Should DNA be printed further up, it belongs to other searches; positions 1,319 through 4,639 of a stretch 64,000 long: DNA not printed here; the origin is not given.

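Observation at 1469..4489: Covalently duplicated PilB/GspE secretion ATPase (two complete motor units in one polypeptide)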

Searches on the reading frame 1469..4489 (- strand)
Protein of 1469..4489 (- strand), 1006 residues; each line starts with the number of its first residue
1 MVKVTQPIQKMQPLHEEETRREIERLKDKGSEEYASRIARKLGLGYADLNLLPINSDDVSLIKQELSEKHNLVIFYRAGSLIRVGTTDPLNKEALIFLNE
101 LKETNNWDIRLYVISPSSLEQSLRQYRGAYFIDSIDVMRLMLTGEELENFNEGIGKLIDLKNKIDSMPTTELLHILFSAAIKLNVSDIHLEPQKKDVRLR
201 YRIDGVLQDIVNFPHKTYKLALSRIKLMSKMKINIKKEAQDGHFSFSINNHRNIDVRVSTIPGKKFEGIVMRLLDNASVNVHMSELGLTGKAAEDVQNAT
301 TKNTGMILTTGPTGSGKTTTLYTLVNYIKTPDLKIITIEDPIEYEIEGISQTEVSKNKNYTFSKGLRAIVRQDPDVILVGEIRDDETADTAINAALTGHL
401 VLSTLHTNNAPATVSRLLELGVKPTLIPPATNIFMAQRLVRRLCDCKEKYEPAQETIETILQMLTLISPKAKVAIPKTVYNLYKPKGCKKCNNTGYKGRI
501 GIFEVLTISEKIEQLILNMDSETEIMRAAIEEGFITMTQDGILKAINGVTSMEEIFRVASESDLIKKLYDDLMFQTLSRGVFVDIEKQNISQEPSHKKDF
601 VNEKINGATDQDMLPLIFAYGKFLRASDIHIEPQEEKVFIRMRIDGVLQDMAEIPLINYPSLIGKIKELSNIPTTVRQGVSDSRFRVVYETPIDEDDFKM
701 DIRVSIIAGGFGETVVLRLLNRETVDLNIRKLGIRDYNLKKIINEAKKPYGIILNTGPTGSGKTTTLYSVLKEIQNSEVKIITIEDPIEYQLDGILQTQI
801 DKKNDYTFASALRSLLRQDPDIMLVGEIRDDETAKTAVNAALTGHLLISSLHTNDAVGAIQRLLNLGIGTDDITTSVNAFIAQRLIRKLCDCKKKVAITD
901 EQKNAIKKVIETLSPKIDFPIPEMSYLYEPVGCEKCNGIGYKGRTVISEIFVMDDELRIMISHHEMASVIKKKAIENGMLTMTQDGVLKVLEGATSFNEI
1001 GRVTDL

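Call 3: search_protein_families(library=pfam, proteins=[window:1469-4489:-], max_evalue=0.01)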
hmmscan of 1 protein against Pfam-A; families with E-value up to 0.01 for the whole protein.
window:1469-4489:- (1006 aa): 34 families (the best 25 are shown)
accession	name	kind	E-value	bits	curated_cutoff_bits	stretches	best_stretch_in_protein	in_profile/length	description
PF00437.27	T2SSE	-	6.5e-221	733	24.9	2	165-557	4-370/370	Type II/IV secretion system protein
PF25199.1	nSTAND_NTPase5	-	3.9e-11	43.4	34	2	738-804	28-97/145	Novel STAND NTPase 5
PF20720.3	nSTAND3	-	1.2e-07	32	27.2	1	297-343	11-56/155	Novel STAND NTPase 3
PF13401.12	AAA_22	-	1.5e-07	32.2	27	0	750-788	5-43/130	AAA domain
PF13173.12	AAA_14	-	1.3e-06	28.8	27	0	752-795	4-48/129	AAA domain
PF13604.12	AAA_30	-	1.3e-06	28.7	27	1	294-336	8-50/191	AAA domain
PF12775.13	AAA_7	-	1.4e-06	28.4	25.8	0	753-809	36-95/181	P-loop containing dynein motor region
PF05157.20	MshEN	-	3.1e-06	27.5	23.1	1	42-128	1-85/90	MshEN domain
PF04851.21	ResIII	-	9.9e-06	26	22.5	0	740-784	13-59/164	Type III restriction enzyme, res subunit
PF02492.25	cobW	-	1.2e-05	25.4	20.7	0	755-783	5-34/180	CobW/HypB/UreG, nucleotide-binding domain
PF13191.12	AAA_16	-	1.5e-05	26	32.6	0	744-818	17-81/167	AAA ATPase domain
PF13086.12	AAA_11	-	1.6e-05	25.3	27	0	294-329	8-42/257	AAA domain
PF00004.35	AAA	-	2.4e-05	25.3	21.2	0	754-784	2-29/131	ATPase family associated with various cellular activities (AAA)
PF00005.33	ABC_tran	-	2.9e-05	25.1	25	0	306-344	13-51/137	ABC transporter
PF13245.12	AAA_19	-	4.7e-05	24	25.1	0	299-330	7-37/134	AAA domain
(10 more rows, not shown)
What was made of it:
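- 4106..4366 (-): Single N1 (MshEN/GSPII) domain, aa 42-128. Pfam PF05157, 27.5 bits against a cutoff of 23.1 (call 3).
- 2810..3994 (-): Motor unit 1 (N2D aa 166-280, CTD aa 281-560). T2SSE match (call 3).
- On PilB/GspE clade of PilT/VirB11-like secretion ATPases: Pfam T2SSE, two stretches, 733 bits (call 3). PF05157 at aa 42-128, 27.5 bits against a cutoff of 23.1 (call 3).
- Checked: Pfam finds MshEN/N1 at aa 42-128 and two T2SSE stretches with a summed score of 733 bits (call 3).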

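Call 4: search_protein_families(library=ncbifam, proteins=[window:1469-4489:-], max_evalue=0.001)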
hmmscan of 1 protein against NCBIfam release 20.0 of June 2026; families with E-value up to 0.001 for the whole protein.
window:1469-4489:- (1006 aa): 35 families (the best 25 are shown)
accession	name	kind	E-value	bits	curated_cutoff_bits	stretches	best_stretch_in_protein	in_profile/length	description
TIGR02533.1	type_II_gspE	equivalog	1.9e-258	857.9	630.25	2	66-558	8-485/486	type II secretion system ATPase GspE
TIGR02538.1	type_IV_pilB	equivalog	8.1e-254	843.4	675.65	2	32-560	44-563/564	type IV-A pilus assembly ATPase PilB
NF053534.1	T4PilAsmATPsTfpB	equivalog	1.5e-221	736.8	850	2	35-559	69-582/584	type IV pilus assembly ATPase TfpB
NF007755.0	PRK10436.1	equivalog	1.2e-209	696.7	617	2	65-560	12-460/465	type II secretion system protein GspE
NF041000.1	ATPase_ComGA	equivalog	1.9e-141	469.7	300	2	176-441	3-266/267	competence type IV pilus ATPase ComGA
TIGR01420.1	pilT_fam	subfamily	4.3e-102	341.9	319.1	2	176-420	5-242/343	PilT/PilU family type 4a pilus ATPase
TIGR02525.1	plasmid_TraJ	equivalog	7.4e-53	179.8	368.3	2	293-420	138-272/372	plasmid transfer ATPase TraJ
TIGR02524.1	dot_icm_DotB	equivalog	1.5e-44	152.7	463.3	2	241-418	73-257/358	Dot/Icm type IV secretion system ATPase DotB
NF058587.1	archaellum_moto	equivalog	2.9e-35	122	550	2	306-419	277-395/527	archaellum flagellar ATPase motor FlaI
TIGR02782.1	TrbB_P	equivalog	3.7e-31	108.5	304.55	2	742-892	128-274/303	P-type conjugative transfer ATPase TrbB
TIGR02788.1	VirB11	equivalog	6.2e-31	107.6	249.95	2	270-420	111-265/308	P-type DNA transfer ATPase VirB11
NF010469.0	PRK13894.1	subfamily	1.3e-26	93.8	508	2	289-420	134-267/320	conjugal transfer ATPase TrbB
NF010407.0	PRK13833.1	subfamily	2.4e-24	86.4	499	2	287-420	128-262/323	conjugal transfer protein TrbB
TIGR03819.1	heli_sec_ATPase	hypoth_equivalog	9.4e-24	84.2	373.15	2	271-426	144-306/340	TadA family conjugal transfer-associated ATPase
NF010425.0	PRK13851.1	equivalog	1.9e-22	79.6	461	2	298-420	156-283/344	type IV secretion system protein VirB11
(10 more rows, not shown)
